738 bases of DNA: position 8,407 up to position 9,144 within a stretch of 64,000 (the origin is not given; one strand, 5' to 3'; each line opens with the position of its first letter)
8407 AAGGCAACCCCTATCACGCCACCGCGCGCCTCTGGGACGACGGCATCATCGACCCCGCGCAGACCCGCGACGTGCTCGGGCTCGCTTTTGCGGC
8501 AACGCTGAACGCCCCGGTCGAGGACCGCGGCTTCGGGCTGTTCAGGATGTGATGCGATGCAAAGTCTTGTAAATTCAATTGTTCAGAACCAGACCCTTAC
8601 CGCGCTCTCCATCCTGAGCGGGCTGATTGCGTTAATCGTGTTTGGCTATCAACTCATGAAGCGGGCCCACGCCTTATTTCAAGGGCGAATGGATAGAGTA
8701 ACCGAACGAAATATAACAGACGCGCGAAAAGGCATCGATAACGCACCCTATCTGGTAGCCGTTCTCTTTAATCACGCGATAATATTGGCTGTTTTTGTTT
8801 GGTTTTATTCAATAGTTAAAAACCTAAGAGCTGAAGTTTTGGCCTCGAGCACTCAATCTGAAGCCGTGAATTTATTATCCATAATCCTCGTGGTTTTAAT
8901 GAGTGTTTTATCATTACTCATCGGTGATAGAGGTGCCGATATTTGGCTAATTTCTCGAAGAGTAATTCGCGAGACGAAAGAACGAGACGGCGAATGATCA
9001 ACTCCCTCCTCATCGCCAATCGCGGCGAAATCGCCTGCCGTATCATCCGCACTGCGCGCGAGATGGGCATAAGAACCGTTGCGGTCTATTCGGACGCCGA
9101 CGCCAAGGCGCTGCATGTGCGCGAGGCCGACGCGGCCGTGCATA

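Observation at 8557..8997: AT-rich orphan membrane-protein gene slotted seamlessly between mccB and mccA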

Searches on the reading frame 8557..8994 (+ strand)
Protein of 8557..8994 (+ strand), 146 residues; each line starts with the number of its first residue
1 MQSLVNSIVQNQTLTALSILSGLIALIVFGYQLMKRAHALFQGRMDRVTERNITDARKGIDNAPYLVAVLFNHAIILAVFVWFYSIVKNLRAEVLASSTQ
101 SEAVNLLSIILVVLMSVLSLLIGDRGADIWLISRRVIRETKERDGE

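Call 6: search_protein_families(library=pfam, proteins=[window:8557-8994:+], max_evalue=1)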
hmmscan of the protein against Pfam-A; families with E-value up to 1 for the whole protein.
window:8557-8994:+ (146 aa): 5 families
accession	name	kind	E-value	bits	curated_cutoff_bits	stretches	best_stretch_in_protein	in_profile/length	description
PF11368.13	DUF3169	-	0.0021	18.2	31.6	1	12-125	51-159/250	Protein of unknown function (DUF3169)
PF05656.20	DUF805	-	0.073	14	25.7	1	63-121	11-60/111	Protein of unknown function (DUF805)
PF23489.1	V-ATPase_su_f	-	0.31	11.7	27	0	2-50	2-48/78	V-type proton ATPase subunit f-like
PF00822.25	PMP22_Claudin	-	0.37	11.2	26.7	0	11-34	69-92/161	PMP-22/EMP/MP20/Claudin family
PF01312.24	Bac_export_2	-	0.62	9.7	24.4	1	14-87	28-101/335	FlhB HrpN YscU SpaS Family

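Call 7: search_protein_families(library=ncbifam, proteins=[window:8557-8994:+], max_evalue=10)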
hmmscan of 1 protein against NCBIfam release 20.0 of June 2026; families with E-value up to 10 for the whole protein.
window:8557-8994:+ (146 aa): 2 families
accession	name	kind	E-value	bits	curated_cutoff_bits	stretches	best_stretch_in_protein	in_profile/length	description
NF045937.1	MSC_0624_12TM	equivalog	0.43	9.1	70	1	69-122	247-302/445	MSC_0624 family F1-like ATPase-associated membrane protein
NF033631.1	SLATT_5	subfamily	7.6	6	60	1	75-124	31-76/180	SLATT domain-containing protein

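Call 8: find_homologous_proteins(query=window:8557-8994:+, max_evalue=0.01)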
Query window:8557-8994:+ (146 aa): 3 proteins with E <= 0.01 among 139 candidates.
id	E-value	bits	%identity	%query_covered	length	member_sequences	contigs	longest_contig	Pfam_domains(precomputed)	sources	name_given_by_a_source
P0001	1.9e-83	295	100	100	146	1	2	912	-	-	-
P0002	1.3e-28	118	44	97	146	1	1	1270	-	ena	-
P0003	2.5e-27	114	46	100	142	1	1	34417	-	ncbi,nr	ncbi:MAG TPA: hypothetical protein VFP12_05475 [Allosphingosinicella sp.]|nr:hypothetical protein [A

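Call 9: find_encoding_contigs(protein=P0003, flank=8000)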
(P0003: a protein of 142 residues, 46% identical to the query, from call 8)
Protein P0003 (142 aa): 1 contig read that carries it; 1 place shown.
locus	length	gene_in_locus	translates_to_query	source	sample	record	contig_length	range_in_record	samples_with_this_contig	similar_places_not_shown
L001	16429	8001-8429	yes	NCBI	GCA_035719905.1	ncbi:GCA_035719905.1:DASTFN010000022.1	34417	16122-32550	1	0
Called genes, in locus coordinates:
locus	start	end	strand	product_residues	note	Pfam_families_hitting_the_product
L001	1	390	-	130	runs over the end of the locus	PF08818:DUF1801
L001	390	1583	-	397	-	PF00108:Thiolase_N, PF02803:Thiolase_C, PF22691:Thiolase_C_1 (weak)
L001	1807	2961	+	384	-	PF02771:Acyl-CoA_dh_N, PF02770:Acyl-CoA_dh_M, PF00441:Acyl-CoA_dh_1, PF08028:Acyl-CoA_dh_2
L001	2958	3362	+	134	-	PF00903:Glyoxalase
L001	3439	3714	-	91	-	-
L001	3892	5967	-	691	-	PF05649:Peptidase_M13_N, PF01431:Peptidase_M13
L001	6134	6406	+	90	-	-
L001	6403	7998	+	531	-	PF03255:ACCA (faint), PF01039:Carboxyl_trans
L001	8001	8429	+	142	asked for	-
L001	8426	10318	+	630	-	PF00289:Biotin_carb_N, PF02786:CPSase_L_D2, PF02222:ATP-grasp, PF07478:Dala_Dala_lig_C, PF02785:Biotin_carb_C, PF00364:Biotin_lipoyl, PF25919:BSH_CusB (weak)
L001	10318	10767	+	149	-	PF19315:MC_hydratase, PF01575:MaoC_dehydratas, PF13452:FAS1_DH_region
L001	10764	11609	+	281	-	PF03328:HpcH_HpaI, PF15617:C-C_Bond_Lyase (weak)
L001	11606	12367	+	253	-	PF06750:A24_N_bact, PF01478:Peptidase_A24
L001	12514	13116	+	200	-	PF11356:T2SSC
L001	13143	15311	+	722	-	PF21305:type_II_gspD_N0, PF03958:Secretin_N, PF00263:Secretin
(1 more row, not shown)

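Call 10: find_encoding_contigs(protein=P0002, flank=5000)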
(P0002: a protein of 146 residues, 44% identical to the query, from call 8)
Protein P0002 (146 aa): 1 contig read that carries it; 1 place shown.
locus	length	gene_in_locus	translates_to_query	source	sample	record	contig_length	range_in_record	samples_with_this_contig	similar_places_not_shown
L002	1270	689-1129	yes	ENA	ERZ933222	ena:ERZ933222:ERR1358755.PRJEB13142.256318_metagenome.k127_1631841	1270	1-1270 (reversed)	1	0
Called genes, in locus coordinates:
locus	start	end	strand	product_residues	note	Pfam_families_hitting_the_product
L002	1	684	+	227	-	?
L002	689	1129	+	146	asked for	-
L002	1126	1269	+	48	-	?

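Call 11: find_encoding_contigs(protein=P0001, flank=5000)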
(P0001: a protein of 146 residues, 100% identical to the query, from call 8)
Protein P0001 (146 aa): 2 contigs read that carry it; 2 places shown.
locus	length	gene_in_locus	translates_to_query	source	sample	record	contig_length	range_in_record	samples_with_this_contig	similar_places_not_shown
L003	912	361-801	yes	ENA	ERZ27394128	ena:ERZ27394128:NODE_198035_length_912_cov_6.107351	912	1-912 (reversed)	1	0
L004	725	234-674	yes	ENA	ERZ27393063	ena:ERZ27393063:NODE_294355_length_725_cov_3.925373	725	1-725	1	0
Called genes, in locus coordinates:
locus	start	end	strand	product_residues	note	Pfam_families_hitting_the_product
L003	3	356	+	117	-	?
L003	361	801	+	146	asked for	-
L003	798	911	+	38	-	?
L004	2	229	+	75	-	?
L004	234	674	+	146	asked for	-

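Call 15: find_related_loci(query=A1, collection=genome_contigs, flank=5000)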
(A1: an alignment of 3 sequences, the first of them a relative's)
Query A1 (146 aa) in genome_contigs; peptide patterns used: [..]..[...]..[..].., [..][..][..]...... (x = any residue, [..] = any of these).
134 stretches matched a pattern; 1 encode a relative of the query (tblastn E <= 1e-3); 1 distinct loci.
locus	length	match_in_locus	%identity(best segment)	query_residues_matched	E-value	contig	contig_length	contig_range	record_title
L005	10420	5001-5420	46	1-145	1e-34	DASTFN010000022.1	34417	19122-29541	MAG TPA_asm: Allosphingosinicella sp. isolate SMAG_U5 k141_59490, whole genome shotgun sequence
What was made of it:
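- Tried and rejected: With the three-sequence profile it found only the Allosphingosinicella MAG (call 15).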

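Call 20: search_protein_representatives(alignment_id=A1)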
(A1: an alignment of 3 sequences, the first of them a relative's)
Query: 3 sequences, 146 profile positions. Proteins with E-value up to 0.001 (for the whole library): 8; up to 1e-10: 3; up to 1e-30: 2. The best 8 are listed.
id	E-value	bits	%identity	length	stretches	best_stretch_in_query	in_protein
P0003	2.7e-72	257.9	-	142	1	1-146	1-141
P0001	3.3e-72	257.6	-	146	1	1-146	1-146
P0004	2.2e-16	76.5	-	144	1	1-138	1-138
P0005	1.2e-06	44.9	-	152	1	1-144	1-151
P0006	3.9e-06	43.2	-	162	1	1-139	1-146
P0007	4.4e-05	39.8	-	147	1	1-143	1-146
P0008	2.1e-04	37.6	-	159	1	1-139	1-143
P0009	4.6e-04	36.5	-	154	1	1-141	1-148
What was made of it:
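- Tried and rejected: The exhaustive protein search (call 20) covers that gap.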

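Call 22: find_encoding_contigs(protein=P0004, flank=6000)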
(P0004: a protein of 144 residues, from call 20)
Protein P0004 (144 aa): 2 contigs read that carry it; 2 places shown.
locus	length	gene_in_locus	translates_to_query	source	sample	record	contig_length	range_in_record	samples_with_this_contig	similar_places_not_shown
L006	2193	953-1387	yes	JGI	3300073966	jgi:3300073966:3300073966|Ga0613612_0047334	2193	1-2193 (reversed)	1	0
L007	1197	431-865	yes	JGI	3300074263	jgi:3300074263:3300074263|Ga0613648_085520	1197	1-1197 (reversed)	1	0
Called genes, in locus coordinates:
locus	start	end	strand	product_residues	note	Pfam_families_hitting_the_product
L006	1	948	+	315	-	?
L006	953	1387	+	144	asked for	-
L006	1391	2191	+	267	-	?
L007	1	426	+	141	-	?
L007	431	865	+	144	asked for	-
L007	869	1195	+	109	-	?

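Call 23: find_encoding_contigs(protein=P0005, flank=6000, max_places=4)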
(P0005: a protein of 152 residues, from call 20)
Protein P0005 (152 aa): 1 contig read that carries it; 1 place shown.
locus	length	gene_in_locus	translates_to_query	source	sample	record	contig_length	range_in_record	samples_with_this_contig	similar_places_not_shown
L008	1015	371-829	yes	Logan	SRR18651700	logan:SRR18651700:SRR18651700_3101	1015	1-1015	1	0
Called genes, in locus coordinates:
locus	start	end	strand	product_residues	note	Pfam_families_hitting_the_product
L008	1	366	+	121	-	?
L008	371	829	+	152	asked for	-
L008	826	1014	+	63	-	?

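Call 24: find_encoding_contigs(protein=P0006, flank=6000, max_places=4)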
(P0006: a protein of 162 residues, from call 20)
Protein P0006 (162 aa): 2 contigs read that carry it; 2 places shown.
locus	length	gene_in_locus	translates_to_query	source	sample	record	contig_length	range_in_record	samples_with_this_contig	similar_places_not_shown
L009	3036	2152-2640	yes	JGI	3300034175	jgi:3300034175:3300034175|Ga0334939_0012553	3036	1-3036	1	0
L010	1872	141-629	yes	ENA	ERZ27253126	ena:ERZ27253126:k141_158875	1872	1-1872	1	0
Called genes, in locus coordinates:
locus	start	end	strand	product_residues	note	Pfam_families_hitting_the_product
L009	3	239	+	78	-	?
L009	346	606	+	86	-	-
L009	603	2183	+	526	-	PF01039:Carboxyl_trans, PF03255:ACCA (weak)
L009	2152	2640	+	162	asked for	-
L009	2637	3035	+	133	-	?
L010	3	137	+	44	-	?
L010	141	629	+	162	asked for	-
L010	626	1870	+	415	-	?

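Call 25: find_encoding_contigs(protein=P0007, flank=6000, max_places=4)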
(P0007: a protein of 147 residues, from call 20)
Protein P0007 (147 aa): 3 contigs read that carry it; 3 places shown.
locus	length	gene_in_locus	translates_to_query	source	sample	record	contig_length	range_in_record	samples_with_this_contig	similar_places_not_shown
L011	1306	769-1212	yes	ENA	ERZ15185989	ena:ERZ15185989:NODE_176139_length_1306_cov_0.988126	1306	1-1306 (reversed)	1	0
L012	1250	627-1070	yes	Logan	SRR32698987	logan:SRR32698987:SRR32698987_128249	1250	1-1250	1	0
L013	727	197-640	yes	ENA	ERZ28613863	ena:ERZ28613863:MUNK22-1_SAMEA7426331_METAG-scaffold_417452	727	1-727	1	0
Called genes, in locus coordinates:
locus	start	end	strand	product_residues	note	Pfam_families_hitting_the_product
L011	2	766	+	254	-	?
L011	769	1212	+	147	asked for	-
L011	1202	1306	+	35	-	?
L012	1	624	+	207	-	?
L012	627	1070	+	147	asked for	-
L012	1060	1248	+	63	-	?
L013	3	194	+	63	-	?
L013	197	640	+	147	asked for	-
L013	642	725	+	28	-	?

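Call 27: predict_structure(alignment_id=A1)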
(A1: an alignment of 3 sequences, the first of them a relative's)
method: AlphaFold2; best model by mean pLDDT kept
length: 146 residues; sequences in the alignment: 3
mean_pLDDT: 71.8   pTM: 0.58
mean pLDDT of the five models: 71.8, 69.2, 67.2, 64.4, 64.2
residues with pLDDT >= 90: 0; 70-90: 90; 50-70: 36; < 50: 20
segments of 3 or more residues with pLDDT < 50: 1-9
pLDDT, mean of each block of 10 residues (from residue 1): 43 49 58 56 58 76 85 87 86 78 80 85 85 83 61
secondary structure, 60 per line:
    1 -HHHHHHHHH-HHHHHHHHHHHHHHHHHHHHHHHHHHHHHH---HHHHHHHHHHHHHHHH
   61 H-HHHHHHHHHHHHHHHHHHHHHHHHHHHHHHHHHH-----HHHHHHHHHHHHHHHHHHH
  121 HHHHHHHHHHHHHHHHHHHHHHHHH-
elements in order: H2-10 H12-41 H45-61 H63-96 H102-145

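Call 29: find_homologous_proteins(query=A2, max_evalue=0.001)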
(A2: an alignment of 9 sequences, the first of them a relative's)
Query A2 (9 sequences) (146 aa, profile of the alignment): 7 proteins with E <= 0.001 among 8000 candidates.
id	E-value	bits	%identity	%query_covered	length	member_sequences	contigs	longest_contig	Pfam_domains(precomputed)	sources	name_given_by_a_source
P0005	1.8e-54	202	29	99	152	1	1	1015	-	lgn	-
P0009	9.0e-54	200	30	60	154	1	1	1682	-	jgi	jgi:hypothetical protein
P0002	1.3e-50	189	44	97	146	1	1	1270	-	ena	-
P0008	1.3e-49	186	27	100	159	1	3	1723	-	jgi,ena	jgi:hypothetical protein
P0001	2.2e-49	185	100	100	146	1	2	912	-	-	-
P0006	3.6e-49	185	24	95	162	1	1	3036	-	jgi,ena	jgi:hypothetical protein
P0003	1.1e-47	180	46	100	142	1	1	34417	-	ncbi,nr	ncbi:MAG TPA: hypothetical protein VFP12_05475 [Allosphingosinicella sp.]|nr:hypothetical protein [A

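Call 33: fold_search(model_id=the predicted structure, library=pdb)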
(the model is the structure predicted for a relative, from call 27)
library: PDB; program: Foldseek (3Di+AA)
matches with E <= 10: 236; with E <= 0.001: 0
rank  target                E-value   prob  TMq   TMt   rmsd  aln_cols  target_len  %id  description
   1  3u0c_A                3.2e-01  0.51  0.34  0.33  36.4       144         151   13  Crystal structure of N-terminal region of Type III Secretion First Translocator IpaB (residues 74-224) (released 2012-02-15)
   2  5wkq_B                7.0e-01  0.33  0.34  0.32  36.4       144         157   13  2.10 A resolution structure of IpaB (residues 74-242) from Shigella flexneri (released 2018-05-16)
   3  8zak_B                1.1e+00  0.35  0.37  0.27   6.3       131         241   11  Crystal structure of the channel protein CorA from Campylobacter jejuni in complex with Ni2+ (released 2024-06-19)
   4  3lg7_A                1.4e+00  0.51  0.44  0.50   7.0       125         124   14  Crystal structure of HIV epitope-scaffold 4E10_S0_1EZ3A_002_C (released 2010-09-22)
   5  3lg7_C                1.8e+00  0.44  0.44  0.51   7.0       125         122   14  Crystal structure of HIV epitope-scaffold 4E10_S0_1EZ3A_002_C (released 2010-09-22)
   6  8zah_B                1.8e+00  0.25  0.38  0.27   6.5       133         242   11  Crystal structure of the channel protein CorA from Campylobacter jejuni (released 2024-06-19)
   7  4zws_B                1.8e+00  0.16  0.31  0.36   7.0       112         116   12  Crystal Structure of the Bacteriophage T4 recombination mediator protein UvsY, Lattice Type III (released 2016-03-02)
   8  5wkq_A                2.1e+00  0.08  0.23  0.21  35.6       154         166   13  2.10 A resolution structure of IpaB (residues 74-242) from Shigella flexneri (released 2018-05-16)
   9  6zbf_D                2.2e+00  0.25  0.43  0.32  13.5       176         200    8  Merozoite surface protein 1 (MSP-1) from Plasmodium falciparum, alternative conformation 3 (released 2021-05-19)
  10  6zbc_D                2.3e+00  0.23  0.43  0.32  13.6       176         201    9  Merozoite surface protein 1 (MSP-1) from Plasmodium falciparum, main conformation (released 2021-05-19)
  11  4afl_F                2.3e+00  0.20  0.33  0.46   4.5        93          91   12  The crystal structure of the ING4 dimerization domain reveals the functional organization of the ING family of chromat (released 2012-02-22)
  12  8zak_A                2.4e+00  0.25  0.41  0.28   6.5       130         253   12  Crystal structure of the channel protein CorA from Campylobacter jejuni in complex with Ni2+ (released 2024-06-19)
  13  3euh_A                2.4e+00  0.20  0.35  0.19   7.3       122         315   11  Crystal Structure of the MukE-MukF Complex (released 2009-01-20)
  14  2efl                  2.6e+00  0.44  0.47  0.26  22.3       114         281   13  Crystal structure of the EFC domain of formin-binding protein 17 (released 2007-05-29)
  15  6hgc_A                2.6e+00  0.25  0.31  0.16   4.6        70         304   14  Structure of Calypso in complex with DEUBAD of ASX (released 2019-01-23)
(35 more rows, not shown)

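Call 38: search_protein_families(library=phrogs, alignment_id=A2, max_evalue=0.1)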
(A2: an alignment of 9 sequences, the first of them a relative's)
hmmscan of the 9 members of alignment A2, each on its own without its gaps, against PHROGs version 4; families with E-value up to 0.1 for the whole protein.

A. member 1, P0001 (146 aa): 1 family
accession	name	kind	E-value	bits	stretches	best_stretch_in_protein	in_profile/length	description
phrog_1953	-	unknown function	0.066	14.1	0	22-62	11-55/60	-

B. families by the number of members that match (of 9 scanned): 7 families
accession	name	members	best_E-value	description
phrog_17119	-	1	0.00057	-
phrog_7793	-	1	0.0067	-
phrog_37901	-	1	0.063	-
phrog_1953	-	1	0.066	-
phrog_26766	-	1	0.09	-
phrog_12129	-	1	0.092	-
phrog_7742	-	1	0.099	-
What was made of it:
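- On Class I holins: No PHROG family is shared by members (call 38).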

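Call 39: search_protein_families(library=padloc, alignment_id=A2, max_evalue=0.1)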
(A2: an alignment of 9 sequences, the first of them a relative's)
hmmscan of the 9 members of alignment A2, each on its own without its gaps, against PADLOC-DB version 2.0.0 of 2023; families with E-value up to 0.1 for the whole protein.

A. member 1, P0001 (146 aa): 0 families

B. families by the number of members that match (of 9 scanned): 2 families
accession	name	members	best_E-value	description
PDLC01940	CARF8--CARF_CSX16_TM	1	0.025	-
PDLC00096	GajA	1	0.06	AAA ATPase domain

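Call 40: search_protein_families(library=pfam, alignment_id=A2, max_evalue=0.1)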
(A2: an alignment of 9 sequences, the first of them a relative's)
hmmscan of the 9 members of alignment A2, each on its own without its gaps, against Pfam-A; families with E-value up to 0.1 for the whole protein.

A. member 1, P0001 (146 aa): 2 families
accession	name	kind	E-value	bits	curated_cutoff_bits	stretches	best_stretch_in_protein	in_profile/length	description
PF11368.13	DUF3169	-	0.0021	18.2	31.6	1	12-125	51-159/250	Protein of unknown function (DUF3169)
PF05656.20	DUF805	-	0.073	14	25.7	0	63-121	11-60/111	Protein of unknown function (DUF805)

B. families by the number of members that match (of 9 scanned): 10 families
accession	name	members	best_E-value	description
PF02990.21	EMP70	1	0.00088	Endomembrane protein 70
PF11368.13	DUF3169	1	0.0021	Protein of unknown function (DUF3169)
PF17196.9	DUF5133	1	0.0021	Protein of unknown function (DUF5133)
PF19029.5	DUF883_C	1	0.029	DUF883 C-terminal glycine zipper region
PF06423.18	GWT1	1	0.039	GWT1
PF04114.19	Gaa1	1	0.04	Gaa1-like, GPI transamidase component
PF03023.19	MurJ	1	0.04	Lipid II flippase MurJ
PF09858.14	DUF2085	1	0.05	Predicted membrane protein (DUF2085)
PF05656.20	DUF805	1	0.073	Protein of unknown function (DUF805)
PF04608.18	PgpA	1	0.085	Phosphatidylglycerophosphatase A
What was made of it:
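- On Biotin-enzyme small/anchor subunits (OadG, MmdD, AccE/PccE): No such family appears among the Pfam or NCBIfam matches of any of the 9 members down to E = 0.1-10 (calls 6, 7, 40).
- On Mobile elements (IS, MITE, integron cassette, homing-endonuclease gene): There is no enzyme domain (calls 6, 40).
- On Pfam DUF3169 / NCBIfam SLATT_5 (weak hits): SLATT_5 has E = 7.6 (calls 6, 7, 40).
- No biotin-enzyme small-subunit family appears among the Pfam matches (calls 6, 40).
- Tried and rejected: Pfam, NCBIfam, PHROGs and PADLOC on all 9 members (calls 6, 7, 38-40).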

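Call 41: find_encoding_contigs(protein=P0008, flank=3000, max_places=3)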
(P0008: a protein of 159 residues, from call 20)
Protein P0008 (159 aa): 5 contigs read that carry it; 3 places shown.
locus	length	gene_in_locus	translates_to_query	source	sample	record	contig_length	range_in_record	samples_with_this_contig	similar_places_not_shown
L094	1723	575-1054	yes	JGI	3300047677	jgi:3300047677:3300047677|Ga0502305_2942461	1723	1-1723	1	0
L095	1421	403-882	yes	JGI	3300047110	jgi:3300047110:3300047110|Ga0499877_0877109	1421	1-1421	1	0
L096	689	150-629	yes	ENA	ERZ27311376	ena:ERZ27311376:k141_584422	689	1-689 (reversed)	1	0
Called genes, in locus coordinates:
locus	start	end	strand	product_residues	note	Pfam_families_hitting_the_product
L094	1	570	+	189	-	?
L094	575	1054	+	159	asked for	-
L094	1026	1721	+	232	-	?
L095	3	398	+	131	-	?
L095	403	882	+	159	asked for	-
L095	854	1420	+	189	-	?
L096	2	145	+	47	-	?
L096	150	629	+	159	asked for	-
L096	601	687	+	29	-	?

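Call 42: find_encoding_contigs(protein=P0009, flank=3000, max_places=3)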
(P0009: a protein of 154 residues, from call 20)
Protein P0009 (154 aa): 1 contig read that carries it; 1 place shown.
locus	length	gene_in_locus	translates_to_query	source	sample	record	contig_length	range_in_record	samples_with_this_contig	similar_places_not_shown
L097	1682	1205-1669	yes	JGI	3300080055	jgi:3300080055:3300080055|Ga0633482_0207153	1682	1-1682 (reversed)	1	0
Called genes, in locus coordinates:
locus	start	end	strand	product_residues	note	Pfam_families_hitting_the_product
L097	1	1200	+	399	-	?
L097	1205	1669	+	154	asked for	-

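Call 49: search_solved_structures(query=A2, max_evalue=10)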
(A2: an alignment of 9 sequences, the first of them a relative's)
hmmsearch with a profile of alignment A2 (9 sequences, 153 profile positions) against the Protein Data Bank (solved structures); distinct sequences matched with E-value up to 10: 1.
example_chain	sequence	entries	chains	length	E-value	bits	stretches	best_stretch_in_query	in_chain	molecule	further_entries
7y9n_A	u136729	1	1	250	0.015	18.7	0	96-151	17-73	Spike protein S2',5HB-H2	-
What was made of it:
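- Tried and rejected: A profile search against PDB sequences (call 49).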

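Call 50: search_dna_similar(query=P0001, collection=plasmids, mode=protein, max_evalue=1, max_rows=10)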
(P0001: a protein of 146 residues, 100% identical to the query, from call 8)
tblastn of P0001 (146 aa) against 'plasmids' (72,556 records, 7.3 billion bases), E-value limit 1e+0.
No match.
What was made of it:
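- On Immunity proteins of pore-forming bacteriocins: There is no Pfam or PADLOC match (calls 39, 40) and no plasmid hit (call 50).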

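Call 51: search_dna_similar(query=P0001, collection=phages, mode=protein, max_evalue=1, max_rows=10)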
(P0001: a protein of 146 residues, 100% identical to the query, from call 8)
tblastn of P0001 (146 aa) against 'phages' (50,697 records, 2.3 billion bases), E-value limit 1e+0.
No match.
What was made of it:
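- Tried and rejected: tblastn with the window protein against phages and plasmids found no match (calls 50, 51).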

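Call 52: fold_search(model_id=the predicted structure, library=viral)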
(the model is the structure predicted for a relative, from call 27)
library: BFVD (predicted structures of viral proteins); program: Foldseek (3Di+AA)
matches with E <= 10: 611; with E <= 0.001: 0
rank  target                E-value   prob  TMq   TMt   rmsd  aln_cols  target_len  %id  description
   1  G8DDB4                1.3e-01  0.96  0.49  0.46  10.6       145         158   19  (no name in the UniProt tables at hand)
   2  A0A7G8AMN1            1.3e-01  0.66  0.33  0.33  12.4       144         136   17  (no name in the UniProt tables at hand)
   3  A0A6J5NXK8            1.6e-01  0.66  0.32  0.16  11.3       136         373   13  Uncharacterized protein (Fragment) [uncultured Caudovirales phage]
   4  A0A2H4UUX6            2.5e-01  1.00  0.53  0.13   7.4        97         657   15  Cas12f1-like TNB domain-containing protein [Bodo saltans virus]
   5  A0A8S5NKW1            2.9e-01  0.72  0.39  0.40  18.1       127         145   13  Putative ABC transporter ATP-binding protein (Fragment) [Myoviridae sp. ctyD07]
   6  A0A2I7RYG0            3.3e-01  0.38  0.31  0.31  43.6       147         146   12  (no name in the UniProt tables at hand)
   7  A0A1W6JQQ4            3.5e-01  0.44  0.34  0.24  32.3       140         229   12  (no name in the UniProt tables at hand)
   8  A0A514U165            3.9e-01  0.41  0.30  0.35  16.6       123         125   15  Uncharacterized protein [Gordonia phage Phendrix]
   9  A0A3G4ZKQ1            4.4e-01  0.87  0.40  0.49  16.9       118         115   15  Uncharacterized protein [Terrestrivirus sp.]
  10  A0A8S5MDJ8            5.5e-01  0.20  0.29  0.05  33.7       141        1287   16  Putative internal virion protein [Caudovirales sp. ctTqA28]
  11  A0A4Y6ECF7            5.8e-01  0.30  0.34  0.25  11.7       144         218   13  Uncharacterized protein [Vibrio phage Pontus]
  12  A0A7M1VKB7            6.1e-01  0.90  0.47  0.39  11.0       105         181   14  Uncharacterized protein [Chestnut mosaic virus]
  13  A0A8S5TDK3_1          6.1e-01  0.30  0.32  0.09  26.2       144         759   10  Tape measure domain protein [Siphoviridae sp. ctNnX9]
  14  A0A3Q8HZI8            6.1e-01  0.23  0.32  0.06  33.4       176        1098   12  (no name in the UniProt tables at hand)
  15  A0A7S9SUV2            7.7e-01  0.18  0.28  0.14  41.1       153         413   14  Uncharacterized protein [Virus NIOZ-UU159]
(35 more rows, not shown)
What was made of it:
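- On Class I holins: BFVD Foldseek gives E >= 0.13 (call 52).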

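Call 73: find_related_loci(query=A1, collection=viral_contigs, flank=3000)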
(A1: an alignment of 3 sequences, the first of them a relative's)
Query A1 (146 aa) in viral_contigs; peptide patterns used: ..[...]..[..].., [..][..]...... (x = any residue, [..] = any of these).
47 stretches matched a pattern, but none encodes a relative of the query by tblastn (E <= 1e-3).
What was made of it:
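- On Class I holins: No phage or IMG/VR hit was found with the window protein or its closest subfamily (calls 51, 73).
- Searches with the window protein or its closest subfamily found none in 50,697 phage records, 72,556 plasmid records or IMG/VR (calls 20, 50, 51, 73).
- Tried and rejected: An IMG/VR scan with the three-sequence profile found none (call 73).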
